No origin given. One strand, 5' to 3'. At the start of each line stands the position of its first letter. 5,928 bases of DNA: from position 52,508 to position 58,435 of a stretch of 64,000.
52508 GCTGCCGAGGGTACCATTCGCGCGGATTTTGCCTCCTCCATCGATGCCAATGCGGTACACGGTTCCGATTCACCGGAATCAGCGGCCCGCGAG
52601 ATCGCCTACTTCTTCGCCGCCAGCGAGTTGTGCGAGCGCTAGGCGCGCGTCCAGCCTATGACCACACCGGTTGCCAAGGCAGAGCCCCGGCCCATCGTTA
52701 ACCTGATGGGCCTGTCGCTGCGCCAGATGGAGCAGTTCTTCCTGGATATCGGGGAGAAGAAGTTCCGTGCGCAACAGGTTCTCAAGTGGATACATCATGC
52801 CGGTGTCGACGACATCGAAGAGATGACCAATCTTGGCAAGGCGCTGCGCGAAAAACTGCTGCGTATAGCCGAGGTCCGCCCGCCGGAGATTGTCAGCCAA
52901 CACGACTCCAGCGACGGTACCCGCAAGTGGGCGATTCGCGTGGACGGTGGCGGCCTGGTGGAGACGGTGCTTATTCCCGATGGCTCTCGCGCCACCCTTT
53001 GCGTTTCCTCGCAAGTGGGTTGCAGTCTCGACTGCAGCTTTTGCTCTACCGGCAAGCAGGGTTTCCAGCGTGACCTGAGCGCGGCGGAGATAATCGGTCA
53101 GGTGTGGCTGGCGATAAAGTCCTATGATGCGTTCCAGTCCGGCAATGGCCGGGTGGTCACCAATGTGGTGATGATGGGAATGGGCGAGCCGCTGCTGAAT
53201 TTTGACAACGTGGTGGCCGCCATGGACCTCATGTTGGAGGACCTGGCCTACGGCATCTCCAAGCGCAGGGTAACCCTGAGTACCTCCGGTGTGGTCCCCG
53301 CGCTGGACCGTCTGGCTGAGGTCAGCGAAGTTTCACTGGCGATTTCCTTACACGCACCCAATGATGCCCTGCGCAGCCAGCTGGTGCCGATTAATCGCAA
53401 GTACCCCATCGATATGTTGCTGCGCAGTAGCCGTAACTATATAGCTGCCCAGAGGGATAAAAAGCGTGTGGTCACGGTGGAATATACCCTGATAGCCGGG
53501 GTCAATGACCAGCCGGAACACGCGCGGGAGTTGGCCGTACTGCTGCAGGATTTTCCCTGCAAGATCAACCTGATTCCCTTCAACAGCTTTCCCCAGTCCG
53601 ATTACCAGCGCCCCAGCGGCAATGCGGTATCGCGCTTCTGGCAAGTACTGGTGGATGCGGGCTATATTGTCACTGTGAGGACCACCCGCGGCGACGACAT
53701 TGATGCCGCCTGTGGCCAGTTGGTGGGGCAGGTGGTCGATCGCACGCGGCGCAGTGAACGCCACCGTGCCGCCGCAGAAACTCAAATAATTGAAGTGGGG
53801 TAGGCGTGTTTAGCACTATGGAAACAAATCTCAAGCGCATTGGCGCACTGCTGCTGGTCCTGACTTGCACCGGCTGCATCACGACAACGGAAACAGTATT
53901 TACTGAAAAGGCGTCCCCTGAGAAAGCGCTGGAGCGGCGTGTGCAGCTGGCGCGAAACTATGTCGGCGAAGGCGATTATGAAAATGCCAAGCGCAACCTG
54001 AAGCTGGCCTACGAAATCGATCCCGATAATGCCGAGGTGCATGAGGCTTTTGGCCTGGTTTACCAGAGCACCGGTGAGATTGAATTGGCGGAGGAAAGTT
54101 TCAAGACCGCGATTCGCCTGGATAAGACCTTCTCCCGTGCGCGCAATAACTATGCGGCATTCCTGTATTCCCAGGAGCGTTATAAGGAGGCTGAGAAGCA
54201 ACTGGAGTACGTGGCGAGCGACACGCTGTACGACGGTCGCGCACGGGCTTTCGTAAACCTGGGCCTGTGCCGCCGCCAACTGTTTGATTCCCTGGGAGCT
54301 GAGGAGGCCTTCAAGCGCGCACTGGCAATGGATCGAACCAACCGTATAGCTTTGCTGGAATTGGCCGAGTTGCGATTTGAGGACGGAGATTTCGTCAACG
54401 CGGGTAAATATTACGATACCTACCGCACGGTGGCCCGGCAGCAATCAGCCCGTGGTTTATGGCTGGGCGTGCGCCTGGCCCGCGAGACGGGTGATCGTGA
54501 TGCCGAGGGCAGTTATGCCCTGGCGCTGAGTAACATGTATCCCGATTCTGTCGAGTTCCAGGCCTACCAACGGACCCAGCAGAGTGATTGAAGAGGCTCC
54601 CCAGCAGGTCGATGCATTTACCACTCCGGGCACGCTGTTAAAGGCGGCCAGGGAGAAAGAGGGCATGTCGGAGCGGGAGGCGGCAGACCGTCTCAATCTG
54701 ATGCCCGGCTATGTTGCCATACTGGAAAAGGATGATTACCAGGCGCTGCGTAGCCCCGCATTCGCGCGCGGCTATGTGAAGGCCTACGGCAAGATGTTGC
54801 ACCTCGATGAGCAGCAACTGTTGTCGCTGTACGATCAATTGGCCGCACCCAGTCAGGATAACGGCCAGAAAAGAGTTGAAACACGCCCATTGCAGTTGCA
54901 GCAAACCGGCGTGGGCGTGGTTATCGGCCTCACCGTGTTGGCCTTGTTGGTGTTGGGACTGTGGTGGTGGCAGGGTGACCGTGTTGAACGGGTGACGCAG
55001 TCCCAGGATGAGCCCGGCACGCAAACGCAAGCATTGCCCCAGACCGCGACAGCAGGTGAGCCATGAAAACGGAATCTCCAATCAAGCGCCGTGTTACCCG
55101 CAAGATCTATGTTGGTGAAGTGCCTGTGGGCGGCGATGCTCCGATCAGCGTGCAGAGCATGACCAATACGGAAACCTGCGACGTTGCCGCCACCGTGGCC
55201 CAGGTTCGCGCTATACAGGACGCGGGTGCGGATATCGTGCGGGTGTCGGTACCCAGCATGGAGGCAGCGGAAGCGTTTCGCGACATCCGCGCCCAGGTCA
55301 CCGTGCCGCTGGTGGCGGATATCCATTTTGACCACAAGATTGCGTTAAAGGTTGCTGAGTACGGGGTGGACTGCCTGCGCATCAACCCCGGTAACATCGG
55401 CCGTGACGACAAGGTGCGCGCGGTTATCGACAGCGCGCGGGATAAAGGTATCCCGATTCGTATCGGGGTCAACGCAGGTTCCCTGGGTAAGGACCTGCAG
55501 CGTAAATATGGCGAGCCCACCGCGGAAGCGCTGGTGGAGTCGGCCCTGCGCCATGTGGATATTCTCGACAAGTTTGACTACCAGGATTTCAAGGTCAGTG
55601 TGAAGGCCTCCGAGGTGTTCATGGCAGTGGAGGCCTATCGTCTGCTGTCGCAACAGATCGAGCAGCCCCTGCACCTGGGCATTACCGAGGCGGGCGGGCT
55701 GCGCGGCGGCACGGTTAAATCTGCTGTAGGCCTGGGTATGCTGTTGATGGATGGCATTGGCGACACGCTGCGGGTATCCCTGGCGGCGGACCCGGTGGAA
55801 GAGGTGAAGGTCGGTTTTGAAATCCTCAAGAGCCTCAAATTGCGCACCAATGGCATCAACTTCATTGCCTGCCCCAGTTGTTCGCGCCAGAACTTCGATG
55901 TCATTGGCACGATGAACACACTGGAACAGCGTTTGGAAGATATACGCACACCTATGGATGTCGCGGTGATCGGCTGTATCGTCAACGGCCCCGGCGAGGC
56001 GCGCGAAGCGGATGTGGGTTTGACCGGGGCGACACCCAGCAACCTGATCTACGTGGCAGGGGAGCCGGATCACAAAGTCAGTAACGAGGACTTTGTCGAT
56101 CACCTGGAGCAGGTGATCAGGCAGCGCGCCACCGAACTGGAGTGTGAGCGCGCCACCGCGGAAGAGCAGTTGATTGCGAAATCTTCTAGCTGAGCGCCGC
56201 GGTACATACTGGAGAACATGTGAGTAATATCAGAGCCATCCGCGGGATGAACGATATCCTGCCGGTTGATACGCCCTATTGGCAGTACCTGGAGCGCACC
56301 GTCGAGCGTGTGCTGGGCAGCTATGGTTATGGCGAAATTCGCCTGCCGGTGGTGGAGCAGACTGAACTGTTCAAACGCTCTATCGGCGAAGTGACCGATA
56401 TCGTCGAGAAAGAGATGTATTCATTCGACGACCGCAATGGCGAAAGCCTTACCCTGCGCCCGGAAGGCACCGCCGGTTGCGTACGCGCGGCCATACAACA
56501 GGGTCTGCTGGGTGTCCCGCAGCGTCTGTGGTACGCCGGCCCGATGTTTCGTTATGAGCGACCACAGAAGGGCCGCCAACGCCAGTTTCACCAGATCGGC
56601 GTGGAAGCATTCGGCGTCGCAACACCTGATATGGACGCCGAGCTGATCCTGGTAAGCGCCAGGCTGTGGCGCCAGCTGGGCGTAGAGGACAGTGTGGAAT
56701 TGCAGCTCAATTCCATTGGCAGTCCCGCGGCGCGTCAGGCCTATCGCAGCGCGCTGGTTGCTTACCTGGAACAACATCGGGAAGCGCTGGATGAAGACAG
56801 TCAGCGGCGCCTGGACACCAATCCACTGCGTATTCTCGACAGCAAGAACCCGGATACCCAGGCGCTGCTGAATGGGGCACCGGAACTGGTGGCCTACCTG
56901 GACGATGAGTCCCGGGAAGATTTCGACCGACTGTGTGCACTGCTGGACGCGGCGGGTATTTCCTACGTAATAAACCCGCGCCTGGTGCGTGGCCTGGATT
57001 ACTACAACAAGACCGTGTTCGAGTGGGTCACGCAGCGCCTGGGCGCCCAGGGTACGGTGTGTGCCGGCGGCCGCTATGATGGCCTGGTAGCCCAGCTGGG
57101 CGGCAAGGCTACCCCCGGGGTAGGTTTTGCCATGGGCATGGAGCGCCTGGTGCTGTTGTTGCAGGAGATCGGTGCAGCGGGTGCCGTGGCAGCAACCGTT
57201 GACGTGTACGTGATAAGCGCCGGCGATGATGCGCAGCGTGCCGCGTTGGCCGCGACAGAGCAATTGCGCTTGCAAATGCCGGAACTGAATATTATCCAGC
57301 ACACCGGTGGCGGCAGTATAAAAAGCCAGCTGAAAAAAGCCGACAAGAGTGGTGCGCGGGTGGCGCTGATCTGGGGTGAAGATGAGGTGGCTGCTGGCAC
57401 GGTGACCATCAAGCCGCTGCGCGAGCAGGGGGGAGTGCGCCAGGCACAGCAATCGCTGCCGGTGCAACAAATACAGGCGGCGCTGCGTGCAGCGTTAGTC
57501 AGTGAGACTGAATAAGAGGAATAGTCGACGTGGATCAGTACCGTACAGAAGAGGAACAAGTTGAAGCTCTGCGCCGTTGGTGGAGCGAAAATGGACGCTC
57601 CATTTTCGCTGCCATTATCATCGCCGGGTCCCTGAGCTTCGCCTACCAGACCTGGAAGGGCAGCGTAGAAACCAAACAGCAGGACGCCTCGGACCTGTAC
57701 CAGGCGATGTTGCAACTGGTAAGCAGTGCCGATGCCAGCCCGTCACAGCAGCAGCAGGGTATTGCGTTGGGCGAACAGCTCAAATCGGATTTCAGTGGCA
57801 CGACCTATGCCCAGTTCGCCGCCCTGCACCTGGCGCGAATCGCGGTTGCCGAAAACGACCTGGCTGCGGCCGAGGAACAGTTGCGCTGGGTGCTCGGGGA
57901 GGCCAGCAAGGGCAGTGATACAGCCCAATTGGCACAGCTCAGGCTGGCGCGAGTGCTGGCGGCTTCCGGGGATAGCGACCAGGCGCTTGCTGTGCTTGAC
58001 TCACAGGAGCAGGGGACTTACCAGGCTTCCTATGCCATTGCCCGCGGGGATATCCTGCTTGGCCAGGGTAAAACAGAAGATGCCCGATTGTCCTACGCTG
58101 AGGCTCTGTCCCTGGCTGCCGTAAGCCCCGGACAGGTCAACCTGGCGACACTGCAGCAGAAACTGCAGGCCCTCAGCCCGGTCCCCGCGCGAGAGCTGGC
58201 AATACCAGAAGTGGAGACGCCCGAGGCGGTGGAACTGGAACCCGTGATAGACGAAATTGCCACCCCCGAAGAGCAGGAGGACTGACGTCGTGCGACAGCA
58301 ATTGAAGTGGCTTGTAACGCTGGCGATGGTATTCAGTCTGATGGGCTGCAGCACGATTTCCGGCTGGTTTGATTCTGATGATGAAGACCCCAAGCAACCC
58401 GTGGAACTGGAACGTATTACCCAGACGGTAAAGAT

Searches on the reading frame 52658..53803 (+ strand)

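Call 61: search_protein_families(library=pfam, proteins=[window:52658-53803:+], max_evalue=0.000001)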
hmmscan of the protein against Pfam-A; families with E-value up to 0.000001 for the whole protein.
window:52658-53803:+ (381 aa): 2 families
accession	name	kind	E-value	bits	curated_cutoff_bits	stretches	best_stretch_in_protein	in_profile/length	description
PF21016.3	RlmN_N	-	1.5e-27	95.5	24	1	14-73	1-60/60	Ribosomal RNA large subunit methyltransferase N-terminal domain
PF04055.27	Radical_SAM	-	2.1e-18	67.5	29.5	1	117-291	2-164/166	Radical SAM superfamily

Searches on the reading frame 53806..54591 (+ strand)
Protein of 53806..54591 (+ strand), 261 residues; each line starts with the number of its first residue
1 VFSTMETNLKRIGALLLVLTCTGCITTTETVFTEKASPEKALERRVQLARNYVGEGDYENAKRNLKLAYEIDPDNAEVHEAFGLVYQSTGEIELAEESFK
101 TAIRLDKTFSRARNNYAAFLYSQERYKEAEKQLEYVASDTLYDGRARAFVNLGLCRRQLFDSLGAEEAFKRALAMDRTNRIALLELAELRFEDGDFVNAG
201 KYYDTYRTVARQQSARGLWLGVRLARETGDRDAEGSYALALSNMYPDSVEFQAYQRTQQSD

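Call 61: search_protein_families(library=pfam, proteins=[window:53806-54591:+], max_evalue=0.000001)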
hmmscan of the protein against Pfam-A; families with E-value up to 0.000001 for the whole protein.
window:53806-54591:+ (261 aa): 10 families
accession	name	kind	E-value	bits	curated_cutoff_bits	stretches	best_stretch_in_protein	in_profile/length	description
PF13181.12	TPR_8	-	4e-15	55.1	25.7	0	46-75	5-34/34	Tetratricopeptide repeat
PF14559.12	TPR_19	-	4.6e-15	56.1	25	0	53-97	2-46/68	Tetratricopeptide repeat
PF13424.12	TPR_12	-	4.5e-14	52.8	30.1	0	111-177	4-76/77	Tetratricopeptide repeat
PF07719.23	TPR_2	-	7.1e-14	51.1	27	0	47-75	6-34/34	Tetratricopeptide repeat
PF00515.34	TPR_1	-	3.4e-12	46.1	27.8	0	146-179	1-34/34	Tetratricopeptide repeat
PF13431.12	TPR_17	-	2.5e-11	43.4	24.4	0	99-130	2-33/34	Tetratricopeptide repeat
PF13414.12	TPR_11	-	7.6e-11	42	26.8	0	52-90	4-42/42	TPR repeat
PF13432.12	TPR_16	-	1e-10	42.3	32.7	0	82-135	3-55/65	Tetratricopeptide repeat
PF23914.1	TPR_CcmH_CycH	-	1.1e-07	32.3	42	0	55-132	63-143/158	Cytochrome c-type biogenesis protein H TPR domain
PF13428.12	TPR_14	-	6.5e-07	29.9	23.5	0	45-82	4-41/44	Tetratricopeptide repeat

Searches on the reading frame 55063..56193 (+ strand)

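Call 61: search_protein_families(library=pfam, proteins=[window:55063-56193:+], max_evalue=0.000001)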
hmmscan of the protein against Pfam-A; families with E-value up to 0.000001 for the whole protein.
window:55063-56193:+ (376 aa): 1 family
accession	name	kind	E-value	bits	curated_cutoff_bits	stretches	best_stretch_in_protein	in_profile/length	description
PF04551.19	GcpE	-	9.3e-149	495.5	32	1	12-353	1-342/343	GcpE protein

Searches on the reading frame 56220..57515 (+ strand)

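Call 61: search_protein_families(library=pfam, proteins=[window:56220-57515:+], max_evalue=0.000001)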
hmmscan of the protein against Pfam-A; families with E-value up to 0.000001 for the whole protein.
window:56220-57515:+ (431 aa): 2 families
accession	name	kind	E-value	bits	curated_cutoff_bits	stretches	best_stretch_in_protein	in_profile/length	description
PF13393.11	tRNA-synt_His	-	1.8e-47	162.5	25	1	9-310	1-308/308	Histidyl-tRNA synthetase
PF00587.30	tRNA-synt_2b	-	3.7e-26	92.7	29.3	1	67-316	1-177/179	tRNA synthetase class II core domain (G, H, P, S and T)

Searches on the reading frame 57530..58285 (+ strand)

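Call 61: search_protein_families(library=pfam, proteins=[window:57530-58285:+], max_evalue=0.000001)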
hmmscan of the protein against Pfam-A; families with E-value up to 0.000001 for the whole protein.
window:57530-58285:+ (251 aa): 1 family
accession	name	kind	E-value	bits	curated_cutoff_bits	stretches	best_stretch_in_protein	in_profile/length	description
PF09976.15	TPR_21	-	1.2e-46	159.3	25.5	1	15-216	1-192/193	Tetratricopeptide repeat-like domain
